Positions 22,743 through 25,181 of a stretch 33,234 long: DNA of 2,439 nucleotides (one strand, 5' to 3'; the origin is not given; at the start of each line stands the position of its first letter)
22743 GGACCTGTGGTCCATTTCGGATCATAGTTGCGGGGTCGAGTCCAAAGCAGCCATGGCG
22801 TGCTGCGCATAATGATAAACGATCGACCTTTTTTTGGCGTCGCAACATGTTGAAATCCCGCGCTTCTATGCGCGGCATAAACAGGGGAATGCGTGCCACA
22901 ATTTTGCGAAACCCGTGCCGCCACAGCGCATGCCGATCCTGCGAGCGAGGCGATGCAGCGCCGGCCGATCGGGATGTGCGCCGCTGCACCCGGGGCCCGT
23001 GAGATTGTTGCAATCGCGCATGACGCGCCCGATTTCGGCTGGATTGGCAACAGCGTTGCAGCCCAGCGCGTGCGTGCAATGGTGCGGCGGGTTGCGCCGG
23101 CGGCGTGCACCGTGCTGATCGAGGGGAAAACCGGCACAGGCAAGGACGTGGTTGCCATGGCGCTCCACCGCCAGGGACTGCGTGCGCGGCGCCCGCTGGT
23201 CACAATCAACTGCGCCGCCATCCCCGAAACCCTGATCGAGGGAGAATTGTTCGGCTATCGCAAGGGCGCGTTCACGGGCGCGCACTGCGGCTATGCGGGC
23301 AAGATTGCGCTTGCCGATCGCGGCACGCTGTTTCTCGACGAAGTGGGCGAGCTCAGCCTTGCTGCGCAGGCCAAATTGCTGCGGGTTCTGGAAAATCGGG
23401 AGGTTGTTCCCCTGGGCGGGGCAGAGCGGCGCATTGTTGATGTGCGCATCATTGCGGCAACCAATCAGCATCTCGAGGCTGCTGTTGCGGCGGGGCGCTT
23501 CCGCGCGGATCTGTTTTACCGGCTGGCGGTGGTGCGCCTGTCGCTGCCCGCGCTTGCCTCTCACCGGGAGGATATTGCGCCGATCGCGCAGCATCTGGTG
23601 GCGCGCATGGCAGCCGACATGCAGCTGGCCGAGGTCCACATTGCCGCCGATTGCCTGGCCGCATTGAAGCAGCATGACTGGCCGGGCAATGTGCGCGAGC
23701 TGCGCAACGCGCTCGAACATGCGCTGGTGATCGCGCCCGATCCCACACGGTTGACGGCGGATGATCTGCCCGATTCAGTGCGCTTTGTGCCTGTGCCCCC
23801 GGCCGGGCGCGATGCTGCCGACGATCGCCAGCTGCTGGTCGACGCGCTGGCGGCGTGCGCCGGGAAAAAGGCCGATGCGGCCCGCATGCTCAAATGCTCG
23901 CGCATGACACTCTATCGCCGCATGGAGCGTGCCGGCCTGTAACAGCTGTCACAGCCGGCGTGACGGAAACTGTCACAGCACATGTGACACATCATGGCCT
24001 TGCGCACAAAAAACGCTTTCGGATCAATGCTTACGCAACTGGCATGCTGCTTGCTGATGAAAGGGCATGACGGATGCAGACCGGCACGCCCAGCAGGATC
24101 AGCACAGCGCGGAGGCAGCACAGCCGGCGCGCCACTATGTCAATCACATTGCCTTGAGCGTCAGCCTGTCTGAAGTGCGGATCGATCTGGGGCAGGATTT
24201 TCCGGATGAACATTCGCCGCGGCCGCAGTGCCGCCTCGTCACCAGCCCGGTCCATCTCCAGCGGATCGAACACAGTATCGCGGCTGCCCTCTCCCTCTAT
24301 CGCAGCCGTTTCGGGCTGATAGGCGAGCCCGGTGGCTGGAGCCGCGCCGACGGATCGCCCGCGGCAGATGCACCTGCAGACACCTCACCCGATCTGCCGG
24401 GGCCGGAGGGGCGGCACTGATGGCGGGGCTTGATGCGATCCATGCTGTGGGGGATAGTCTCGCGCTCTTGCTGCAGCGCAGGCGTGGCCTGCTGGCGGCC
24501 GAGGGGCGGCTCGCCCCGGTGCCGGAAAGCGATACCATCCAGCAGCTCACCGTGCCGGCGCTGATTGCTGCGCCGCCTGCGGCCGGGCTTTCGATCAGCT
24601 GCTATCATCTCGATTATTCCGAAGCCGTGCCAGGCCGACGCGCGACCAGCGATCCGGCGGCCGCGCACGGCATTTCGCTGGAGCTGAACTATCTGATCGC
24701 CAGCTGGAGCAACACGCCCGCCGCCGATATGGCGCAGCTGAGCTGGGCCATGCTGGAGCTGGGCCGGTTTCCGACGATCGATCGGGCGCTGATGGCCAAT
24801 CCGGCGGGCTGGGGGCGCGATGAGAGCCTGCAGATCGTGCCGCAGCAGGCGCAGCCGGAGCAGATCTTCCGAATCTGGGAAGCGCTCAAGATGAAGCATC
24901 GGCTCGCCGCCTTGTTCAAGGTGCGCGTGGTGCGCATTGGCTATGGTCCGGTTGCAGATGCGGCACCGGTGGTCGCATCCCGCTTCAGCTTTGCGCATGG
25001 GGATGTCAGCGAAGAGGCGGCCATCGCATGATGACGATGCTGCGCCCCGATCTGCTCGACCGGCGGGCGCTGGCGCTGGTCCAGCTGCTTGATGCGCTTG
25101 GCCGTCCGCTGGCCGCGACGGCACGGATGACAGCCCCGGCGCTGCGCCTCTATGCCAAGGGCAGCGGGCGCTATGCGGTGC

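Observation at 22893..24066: Dedicated sigma-54 circuit: sensor-less bEBP, twin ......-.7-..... palindromes and a near-consensus -24/-12 promoter driving the CIS operon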

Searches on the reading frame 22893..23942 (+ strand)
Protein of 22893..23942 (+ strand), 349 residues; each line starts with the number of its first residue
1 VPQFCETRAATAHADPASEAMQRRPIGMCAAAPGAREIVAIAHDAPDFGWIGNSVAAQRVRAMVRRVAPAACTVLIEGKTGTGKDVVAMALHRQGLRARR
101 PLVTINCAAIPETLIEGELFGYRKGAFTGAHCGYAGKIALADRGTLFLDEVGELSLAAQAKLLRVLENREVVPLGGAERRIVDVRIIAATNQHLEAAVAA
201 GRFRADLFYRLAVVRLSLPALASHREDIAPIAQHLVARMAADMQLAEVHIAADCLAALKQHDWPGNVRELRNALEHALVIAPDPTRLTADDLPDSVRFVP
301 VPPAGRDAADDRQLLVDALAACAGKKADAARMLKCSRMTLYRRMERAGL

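Call 5: search_protein_families(library=pfam, proteins=[window:22893-23942:+], max_evalue=0.01)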
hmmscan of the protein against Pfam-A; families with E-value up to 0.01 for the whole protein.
window:22893-23942:+ (349 aa): 10 families
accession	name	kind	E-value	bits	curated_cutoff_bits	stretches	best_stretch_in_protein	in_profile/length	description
PF00158.32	Sigma54_activat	-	1.1e-63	214.4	20.2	1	51-216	2-167/168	Sigma-54 interaction domain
PF25601.1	AAA_lid_14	-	1.6e-19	69.9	27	1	224-297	3-75/87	AAA+ ATPase lid domain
PF14532.12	Sigma54_activ_2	-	1.3e-17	64.8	25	1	51-221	1-138/138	Sigma-54 interaction domain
PF02954.25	HTH_8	-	5.6e-09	36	22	1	311-346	6-41/42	Bacterial regulatory protein, Fis family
PF07728.20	AAA_5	-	2e-06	28.3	22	1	74-192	2-123/139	AAA domain (dynein-related subfamily)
PF01078.27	Mg_chelatase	-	2.4e-05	24.3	20.3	1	133-172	97-136/207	Magnesium chelatase, subunit ChlI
PF13556.12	HTH_30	-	0.0012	19.1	27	1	317-347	6-36/59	PucR C-terminal helix-turn-helix domain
PF07724.20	AAA_2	-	0.0019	18.7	27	1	73-199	5-132/166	AAA domain (Cdc48 subfamily)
PF00004.35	AAA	-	0.0035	18.2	21.2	1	74-205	1-125/131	ATPase family associated with various cellular activities (AAA)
PF06068.19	TIP49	-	0.0058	16.3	23.8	0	56-108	35-86/347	TIP49 P-loop domain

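Call 8: find_encoding_contigs(protein=window:22893-23942:+, flank=10000, max_places=6)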
Protein window:22893-23942:+ (349 aa): no gene with exactly this product is on record in the collection.

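Call 12: find_encoding_contigs(protein=window:22953-23942:+, flank=10000, max_places=6)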
Protein window:22953-23942:+ (329 aa): no gene with exactly this product is on record in the collection.

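Call 51: search_solved_structures(query=window:22893-23942:+, max_evalue=1e-30)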
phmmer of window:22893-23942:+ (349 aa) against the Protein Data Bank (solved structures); distinct sequences matched with E-value up to 1e-30: 35.
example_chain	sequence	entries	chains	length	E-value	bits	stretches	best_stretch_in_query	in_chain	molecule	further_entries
1ojl_A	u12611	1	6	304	1.9e-68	234.3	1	50-346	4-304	TRANSCRIPTIONAL REGULATORY PROTEIN ZRAR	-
9qq6_C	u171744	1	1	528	8.8e-65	222.3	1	51-342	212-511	Nif-specific regulatory protein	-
6iy8_A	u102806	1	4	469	1.1e-61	212.2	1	49-285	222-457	Positive regulator CapR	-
6jdi_A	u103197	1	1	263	6e-61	209.7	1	51-297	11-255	Nitrogen assimilation regulatory protein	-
5exx_A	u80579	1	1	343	7.6e-61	209.4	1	50-335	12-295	Transcriptional regulator FleQ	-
8p53_C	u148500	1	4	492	1.2e-60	208.7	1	50-333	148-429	Transcriptional regulator FleQ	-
6j7e_A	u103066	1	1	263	3e-60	207.4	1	51-297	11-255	Nitrogen assimilation regulatory protein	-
5exp_A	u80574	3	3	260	3.2e-60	207.3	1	50-297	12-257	Transcriptional regulator FleQ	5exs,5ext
7ejw_C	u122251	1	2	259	3.2e-60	207.3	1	51-297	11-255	Transcriptional regulator FleQ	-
4l4u_A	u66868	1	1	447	5.3e-60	206.6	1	47-348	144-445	Transcriptional regulator (NtrC family)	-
6jdl_A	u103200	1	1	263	7.9e-60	206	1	51-297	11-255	Nitrogen assimilation regulatory protein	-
8pb9_D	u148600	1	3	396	1.1e-59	205.6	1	50-296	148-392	Transcriptional regulator FleQ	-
1ny6_A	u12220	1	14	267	1.8e-59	204.9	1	47-280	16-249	transcriptional regulator (NtrC family)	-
4ly6_A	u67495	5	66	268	1.8e-59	204.9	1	47-280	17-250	Transcriptional regulator (NtrC family)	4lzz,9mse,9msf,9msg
1ny5_A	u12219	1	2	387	5.4e-59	203.3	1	47-280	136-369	transcriptional regulator (NtrC family)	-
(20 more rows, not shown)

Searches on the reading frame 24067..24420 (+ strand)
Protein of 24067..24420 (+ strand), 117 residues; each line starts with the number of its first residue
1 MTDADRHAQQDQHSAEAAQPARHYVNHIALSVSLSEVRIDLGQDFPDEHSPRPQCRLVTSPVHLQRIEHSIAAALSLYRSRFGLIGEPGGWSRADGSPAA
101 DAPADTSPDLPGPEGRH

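Call 5: search_protein_families(library=pfam, proteins=[window:24067-24420:+], max_evalue=0.01)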
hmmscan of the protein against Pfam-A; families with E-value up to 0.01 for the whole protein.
window:24067-24420:+ (117 aa): 1 family
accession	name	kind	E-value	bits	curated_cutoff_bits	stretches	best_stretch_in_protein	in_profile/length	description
PF11950.13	DUF3467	-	7.2e-07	29.6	25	1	22-85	26-90/92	Protein of unknown function (DUF3467)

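Call 32: search_solved_structures(query=window:24067-24420:+, max_evalue=1)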
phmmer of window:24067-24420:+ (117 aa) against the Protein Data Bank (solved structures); distinct sequences matched with E-value up to 1: 0.

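Call 40: find_homologous_proteins(query=window:24067-24420:+, max_evalue=0.001)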
Query window:24067-24420:+ (117 aa): 7 proteins with E <= 0.001 among 34 candidates.
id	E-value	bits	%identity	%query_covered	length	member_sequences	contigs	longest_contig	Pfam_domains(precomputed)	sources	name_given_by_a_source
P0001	1.1e-71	257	100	100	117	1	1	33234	PF11950.14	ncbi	-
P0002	3.2e-19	87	58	68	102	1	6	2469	PF11950.14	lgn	-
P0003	4.6e-19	87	67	55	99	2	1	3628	PF11950.14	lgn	-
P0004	5.3e-19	87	57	65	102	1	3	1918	PF11950.14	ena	-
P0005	1.0e-18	86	54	73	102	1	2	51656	PF11950.14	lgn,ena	-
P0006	1.7e-18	85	53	78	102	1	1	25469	PF11950.14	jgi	jgi:Protein of unknown function (DUF3467)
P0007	1.5e-16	79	56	60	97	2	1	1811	PF11950.14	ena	-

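Call 41: find_encoding_contigs(protein=P0001, flank=3000, max_places=3)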
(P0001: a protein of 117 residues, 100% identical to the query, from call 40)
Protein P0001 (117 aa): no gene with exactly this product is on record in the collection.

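Call 42: find_encoding_contigs(protein=P0005, flank=6000, max_places=3)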
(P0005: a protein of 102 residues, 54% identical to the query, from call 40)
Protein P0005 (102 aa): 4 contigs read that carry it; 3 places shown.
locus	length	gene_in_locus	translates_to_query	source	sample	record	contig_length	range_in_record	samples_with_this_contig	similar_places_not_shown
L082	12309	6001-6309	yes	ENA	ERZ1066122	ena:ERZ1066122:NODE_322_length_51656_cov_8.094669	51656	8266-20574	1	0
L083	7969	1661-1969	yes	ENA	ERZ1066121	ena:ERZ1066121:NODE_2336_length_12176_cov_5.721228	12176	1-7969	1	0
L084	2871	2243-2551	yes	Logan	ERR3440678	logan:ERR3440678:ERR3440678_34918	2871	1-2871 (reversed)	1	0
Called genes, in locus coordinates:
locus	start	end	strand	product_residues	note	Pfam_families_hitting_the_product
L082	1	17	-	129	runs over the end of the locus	PF03061:4HBT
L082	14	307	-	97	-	-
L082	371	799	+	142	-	PF00571:CBS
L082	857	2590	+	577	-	PF07695:7TMR-DISM_7TM, PF00990:GGDEF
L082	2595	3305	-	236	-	-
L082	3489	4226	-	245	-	PF01027:Bax1-I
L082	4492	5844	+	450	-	PF00158:Sigma54_activat, PF14532:Sigma54_activ_2, PF07728:AAA_5 (faint), PF25601:AAA_lid_14, PF02954:HTH_8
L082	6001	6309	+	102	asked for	PF11950:DUF3467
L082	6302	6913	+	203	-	PF14065:Pvc16_N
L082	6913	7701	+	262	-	-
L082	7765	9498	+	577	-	PF04984:Phage_sheath_1, PF17482:Phage_sheath_1C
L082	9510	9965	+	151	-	PF06841:Phage_T4_gp19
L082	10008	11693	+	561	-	-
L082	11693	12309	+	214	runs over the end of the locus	PF06841:Phage_T4_gp19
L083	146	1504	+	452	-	PF00158:Sigma54_activat, PF14532:Sigma54_activ_2, PF07728:AAA_5 (faint), PF25601:AAA_lid_14, PF02954:HTH_8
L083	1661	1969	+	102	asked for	PF11950:DUF3467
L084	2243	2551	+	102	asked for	PF11950:DUF3467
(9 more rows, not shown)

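Call 45: find_homologous_proteins(query=A1, max_evalue=0.001)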
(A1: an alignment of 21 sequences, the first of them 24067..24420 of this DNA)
Query A1 (21 sequences) (117 aa, profile of the alignment): 88 proteins with E <= 0.001 among 5393 candidates.
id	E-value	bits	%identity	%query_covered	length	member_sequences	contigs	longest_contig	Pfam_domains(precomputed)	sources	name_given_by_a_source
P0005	1.0e-30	123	54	73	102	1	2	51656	PF11950.14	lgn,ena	-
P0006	1.2e-30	123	53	78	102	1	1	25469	PF11950.14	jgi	jgi:Protein of unknown function (DUF3467)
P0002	6.8e-30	121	58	68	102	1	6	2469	PF11950.14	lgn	-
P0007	2.7e-29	119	56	60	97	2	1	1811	PF11950.14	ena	-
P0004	7.5e-29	117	57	65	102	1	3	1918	PF11950.14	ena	-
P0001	1.5e-28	116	100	100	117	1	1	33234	PF11950.14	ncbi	-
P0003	1.0e-27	114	67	55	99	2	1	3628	PF11950.14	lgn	-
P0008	4.2e-22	96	-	-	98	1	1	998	PF11950.14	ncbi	-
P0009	5.1e-22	95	-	-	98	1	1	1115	PF11950.14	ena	-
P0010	6.5e-22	95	23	70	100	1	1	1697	PF11950.14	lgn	-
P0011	6.6e-22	95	21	61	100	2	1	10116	PF11950.14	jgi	-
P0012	7.1e-22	95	23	53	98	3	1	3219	PF11950.14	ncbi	-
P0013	8.0e-22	95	-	-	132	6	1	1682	PF11950.14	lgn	-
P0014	1.1e-21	94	24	56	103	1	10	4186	PF11950.14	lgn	-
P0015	1.4e-21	94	23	77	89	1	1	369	PF11950.14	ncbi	-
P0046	7.1e-19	85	-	-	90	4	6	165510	PF11950.14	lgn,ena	-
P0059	2.3e-18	84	-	-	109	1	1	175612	PF11950.14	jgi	jgi:hypothetical protein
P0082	4.6e-14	70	64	9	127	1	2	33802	PF11950.14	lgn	-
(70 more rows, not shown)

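Call 46: find_encoding_contigs(protein=P0082, flank=5000, max_places=2)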
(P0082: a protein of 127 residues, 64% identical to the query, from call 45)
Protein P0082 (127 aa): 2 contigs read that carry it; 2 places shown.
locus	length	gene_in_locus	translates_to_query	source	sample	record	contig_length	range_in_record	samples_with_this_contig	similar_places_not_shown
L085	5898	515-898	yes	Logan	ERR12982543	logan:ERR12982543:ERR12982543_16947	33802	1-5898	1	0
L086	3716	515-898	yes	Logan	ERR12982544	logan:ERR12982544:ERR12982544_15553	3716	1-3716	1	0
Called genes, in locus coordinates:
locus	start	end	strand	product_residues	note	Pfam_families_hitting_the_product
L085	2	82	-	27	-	?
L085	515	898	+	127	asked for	PF11950:DUF3467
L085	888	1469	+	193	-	PF14065:Pvc16_N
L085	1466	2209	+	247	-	-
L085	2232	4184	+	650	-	PF04984:Phage_sheath_1, PF17482:Phage_sheath_1C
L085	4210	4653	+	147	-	PF06841:Phage_T4_gp19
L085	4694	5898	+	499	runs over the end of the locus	PF17482:Phage_sheath_1C (weak)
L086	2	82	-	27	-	?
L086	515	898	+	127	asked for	PF11950:DUF3467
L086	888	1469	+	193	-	PF14065:Pvc16_N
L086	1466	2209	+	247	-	-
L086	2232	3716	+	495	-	?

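Call 47: find_encoding_contigs(protein=P0046, flank=5000, max_places=2)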
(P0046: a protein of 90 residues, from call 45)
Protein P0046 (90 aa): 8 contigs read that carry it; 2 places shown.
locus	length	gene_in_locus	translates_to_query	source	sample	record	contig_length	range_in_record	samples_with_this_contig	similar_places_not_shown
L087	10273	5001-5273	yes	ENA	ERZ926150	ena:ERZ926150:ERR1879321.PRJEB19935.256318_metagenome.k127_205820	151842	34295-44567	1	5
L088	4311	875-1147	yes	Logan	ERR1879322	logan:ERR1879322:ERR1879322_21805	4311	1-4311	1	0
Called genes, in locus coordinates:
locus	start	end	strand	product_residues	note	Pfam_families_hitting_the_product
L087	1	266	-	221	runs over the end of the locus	PF13036:LpoB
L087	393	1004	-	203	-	PF00027:cNMP_binding, PF13545:HTH_Crp_2, PF00325:Crp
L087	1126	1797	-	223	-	PF00196:GerE (weak)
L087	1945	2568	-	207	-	PF07885:Ion_trans_2 (weak)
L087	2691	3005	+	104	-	-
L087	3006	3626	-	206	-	PF02798:GST_N, PF13417:GST_N_3, PF13409:GST_N_2, PF13410:GST_C_2, PF00043:GST_C, PF14497:GST_C_3 (weak)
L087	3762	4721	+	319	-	PF00158:Sigma54_activat, PF01078:Mg_chelatase (faint), PF14532:Sigma54_activ_2, PF07728:AAA_5 (faint), PF25601:AAA_lid_14, PF02954:HTH_8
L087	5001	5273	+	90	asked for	PF11950:DUF3467 (weak)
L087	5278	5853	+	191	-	PF14065:Pvc16_N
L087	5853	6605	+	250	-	-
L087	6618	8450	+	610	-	PF04984:Phage_sheath_1, PF17482:Phage_sheath_1C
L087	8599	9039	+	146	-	PF06841:Phage_T4_gp19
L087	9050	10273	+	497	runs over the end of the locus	PF17482:Phage_sheath_1C (weak)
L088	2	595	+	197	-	?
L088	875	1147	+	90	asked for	PF11950:DUF3467 (weak)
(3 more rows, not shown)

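Call 48: find_encoding_contigs(protein=P0059, flank=5000, max_places=2)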
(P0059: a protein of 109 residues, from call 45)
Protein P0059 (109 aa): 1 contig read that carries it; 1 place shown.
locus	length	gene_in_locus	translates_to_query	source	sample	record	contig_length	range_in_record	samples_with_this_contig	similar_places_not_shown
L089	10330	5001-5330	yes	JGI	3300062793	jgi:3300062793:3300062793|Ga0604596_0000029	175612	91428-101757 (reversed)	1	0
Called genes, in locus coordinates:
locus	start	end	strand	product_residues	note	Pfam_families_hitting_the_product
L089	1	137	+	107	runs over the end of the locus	-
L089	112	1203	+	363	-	PF13379:NMT1_2, PF09084:NMT1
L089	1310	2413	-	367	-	PF13609:Porin_4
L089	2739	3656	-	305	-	PF00126:HTH_1, PF03466:LysR_substrate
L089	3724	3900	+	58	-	-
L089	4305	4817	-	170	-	PF00903:Glyoxalase, PF06983:3-dmu-9_3-mt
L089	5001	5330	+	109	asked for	PF11950:DUF3467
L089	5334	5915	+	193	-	PF14065:Pvc16_N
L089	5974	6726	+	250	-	-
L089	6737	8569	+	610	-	PF04984:Phage_sheath_1, PF17482:Phage_sheath_1C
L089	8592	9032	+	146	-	PF06841:Phage_T4_gp19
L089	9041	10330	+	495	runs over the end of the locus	PF17482:Phage_sheath_1C (weak)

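Call 59: predict_structure(alignment_id=A2)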
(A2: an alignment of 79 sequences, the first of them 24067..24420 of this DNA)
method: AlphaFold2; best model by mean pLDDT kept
length: 117 residues; sequences in the alignment: 79
mean_pLDDT: 78.4   pTM: 0.52
mean pLDDT of the five models: 78.4, 78.2, 77.8, 77.2, 76.9
residues with pLDDT >= 90: 54; 70-90: 15; 50-70: 37; < 50: 11
segments of 3 or more residues with pLDDT < 50: 90-99
pLDDT, mean of each block of 10 residues (from residue 1): 57 59 89 97 91 94 97 97 82 47 62 65
secondary structure, 60 per line:
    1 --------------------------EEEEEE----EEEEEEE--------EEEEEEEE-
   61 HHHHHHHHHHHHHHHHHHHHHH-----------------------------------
elements in order: E27-32 E37-43 E52-59 H61-82

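Call 61: fold_search(model_id=the predicted structure, library=pdb)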
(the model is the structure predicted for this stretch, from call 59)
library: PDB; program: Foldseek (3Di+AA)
matches with E <= 10: 676; with E <= 0.001: 0
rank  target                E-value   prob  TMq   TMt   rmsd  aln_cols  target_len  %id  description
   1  8cht_B                3.2e-01  0.21  0.21  0.18  13.4        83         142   11  Crystal structure of human PURA (fragment Glu57-Glu212, PUR repeat I and II) (released 2024-02-21)
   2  7fik_b                3.4e-01  0.51  0.22  0.05  16.5        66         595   17  The cryo-EM structure of the CR subunit from X. laevis NPC (released 2022-11-09)
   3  3q0x_B                3.9e-01  0.82  0.26  0.15  10.8        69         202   13  N-terminal coiled-coil dimer domain of C. reinhardtii SAS-6 homolog Bld12p (released 2011-02-09)
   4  21ak_C                3.9e-01  0.77  0.24  0.11   6.3        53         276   11  Cryo-EM structure of the E. coli ArnA hexamer (released 2026-03-25)
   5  6zz8_B                4.1e-01  0.77  0.25  0.14  10.5        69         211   13  MB_CRS6-15 bound to CrSAS-6_6HR (released 2021-07-07)
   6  4agh                  4.7e-01  0.80  0.35  0.46   4.2        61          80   15  Structural features of ssDNA binding protein MoSub1 from Magnaporthe oryzae (released 2012-08-29)
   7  3q0x_A                4.7e-01  0.66  0.25  0.15  10.4        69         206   13  N-terminal coiled-coil dimer domain of C. reinhardtii SAS-6 homolog Bld12p (released 2011-02-09)
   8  6zz8_D                4.7e-01  0.63  0.25  0.15  10.4        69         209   14  MB_CRS6-15 bound to CrSAS-6_6HR (released 2021-07-07)
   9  8hnv_A                6.0e-01  0.51  0.23  0.04  14.9        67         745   18  CryoEM structure of HpaCas9-sgRNA-dsDNA in the presence of AcrIIC4 (released 2023-07-19)
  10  4bhm_A                6.4e-01  0.75  0.34  0.45   4.0        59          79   15  The crystal structure of MoSub1-DNA complex reveals a novel DNA binding mode (released 2014-04-23)
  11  6j9e_J                6.4e-01  0.66  0.27  0.43   7.3        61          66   13  Cryo-EM structure of Xanthomonos oryzae transcription elongation complex with NusA and the bacteriophage protein P7 (released 2019-07-17)
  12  6kc8_A                6.4e-01  0.44  0.24  0.03  15.7        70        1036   17  Crystal structure of WT Nme1Cas9 in complex with sgRNA and target DNA (ATATGATT PAM) in post-cleavage state (released 2019-11-06)
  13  8chv_A                6.8e-01  0.23  0.26  0.22  14.1        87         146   14  Crystal structure of human PURA (fragment Glu57-Glu212, PUR repeat I and II) R140P mutant (released 2024-02-21)
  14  4ttz_D                7.2e-01  0.93  0.26  0.23   1.6        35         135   14  N-terminal domain of C. Reinhardtii SAS-6 homolog bld12p variant G94E F145W Q147K (NN26) (released 2015-07-01)
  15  4to7                  7.2e-01  0.85  0.27  0.23   6.0        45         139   18  N-Terminal domain of C. Reinhardtii SAS-6 homolog bld12p Q93E F145W K146R (NN24) (released 2015-06-17)
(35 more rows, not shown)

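Call 70: fold_search(model_id=the predicted structure, library=viral)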
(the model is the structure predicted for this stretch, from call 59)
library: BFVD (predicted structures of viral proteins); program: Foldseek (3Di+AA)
matches with E <= 10: 1165; with E <= 0.001: 0
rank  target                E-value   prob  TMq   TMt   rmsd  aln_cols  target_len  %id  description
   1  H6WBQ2                4.9e-03  1.00  0.42  0.61   7.0        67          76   16  Uncharacterized protein [Rhodobacter phage RcapNL]
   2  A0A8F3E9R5            2.8e-02  1.00  0.42  0.46   2.8        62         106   16  (no name in the UniProt tables at hand)
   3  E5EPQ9                5.4e-02  1.00  0.36  0.28   5.3        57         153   12  Uncharacterized protein [Acinetobacter phage Acj9]
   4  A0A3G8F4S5            6.1e-02  0.96  0.26  0.36   5.5        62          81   14  (no name in the UniProt tables at hand)
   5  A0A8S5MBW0            8.3e-02  0.97  0.29  0.39   5.6        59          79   17  Uncharacterized protein [Podoviridae sp. ct53O25]
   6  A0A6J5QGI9            8.9e-02  0.93  0.26  0.41   6.3        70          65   16  Uncharacterized protein [uncultured Caudovirales phage]
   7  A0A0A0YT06            1.1e-01  0.97  0.29  0.49   5.3        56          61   14  Uncharacterized protein [Flavobacterium phage FCL-2]
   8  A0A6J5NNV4            1.1e-01  0.63  0.20  0.29  14.7        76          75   10  Uncharacterized protein [uncultured Caudovirales phage]
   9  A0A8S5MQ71            1.2e-01  0.97  0.32  0.47   5.8        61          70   11  Lsr2 [Podoviridae sp. ctUS21]
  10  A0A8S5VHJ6            1.3e-01  0.89  0.23  0.20   6.8        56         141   16  Uncharacterized protein [Siphoviridae sp. ct3z32]
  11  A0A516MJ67            1.4e-01  0.97  0.33  0.46   5.3        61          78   15  (no name in the UniProt tables at hand)
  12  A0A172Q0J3            1.4e-01  0.72  0.22  0.30   7.9        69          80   14  Uncharacterized protein [Acinetobacter phage vB_AbaM_ME3]
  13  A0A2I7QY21            1.6e-01  0.96  0.26  0.44   4.1        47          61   13  (no name in the UniProt tables at hand)
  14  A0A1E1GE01            1.7e-01  0.91  0.26  0.18   8.1        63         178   13  (no name in the UniProt tables at hand)
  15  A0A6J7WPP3            1.9e-01  0.33  0.21  0.28   5.9        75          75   16  Uncharacterized protein [uncultured Caudovirales phage]
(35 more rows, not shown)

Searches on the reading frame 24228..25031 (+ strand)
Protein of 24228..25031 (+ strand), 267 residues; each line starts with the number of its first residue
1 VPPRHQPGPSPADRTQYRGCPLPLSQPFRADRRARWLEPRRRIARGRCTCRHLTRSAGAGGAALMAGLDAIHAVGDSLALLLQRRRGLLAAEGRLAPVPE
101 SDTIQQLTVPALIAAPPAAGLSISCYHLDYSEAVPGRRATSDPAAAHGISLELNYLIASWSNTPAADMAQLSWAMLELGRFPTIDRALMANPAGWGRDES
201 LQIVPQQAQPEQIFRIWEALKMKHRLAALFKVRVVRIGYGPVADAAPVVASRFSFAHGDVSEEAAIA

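Call 5: search_protein_families(library=pfam, proteins=[window:24228-25031:+], max_evalue=0.01)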
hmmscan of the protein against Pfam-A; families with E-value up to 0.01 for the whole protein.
window:24228-25031:+ (267 aa): 1 family
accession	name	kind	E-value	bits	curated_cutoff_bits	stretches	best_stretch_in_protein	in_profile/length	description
PF14065.11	Pvc16_N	-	3.1e-16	60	27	1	120-250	42-179/180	Pvc16 N-terminal domain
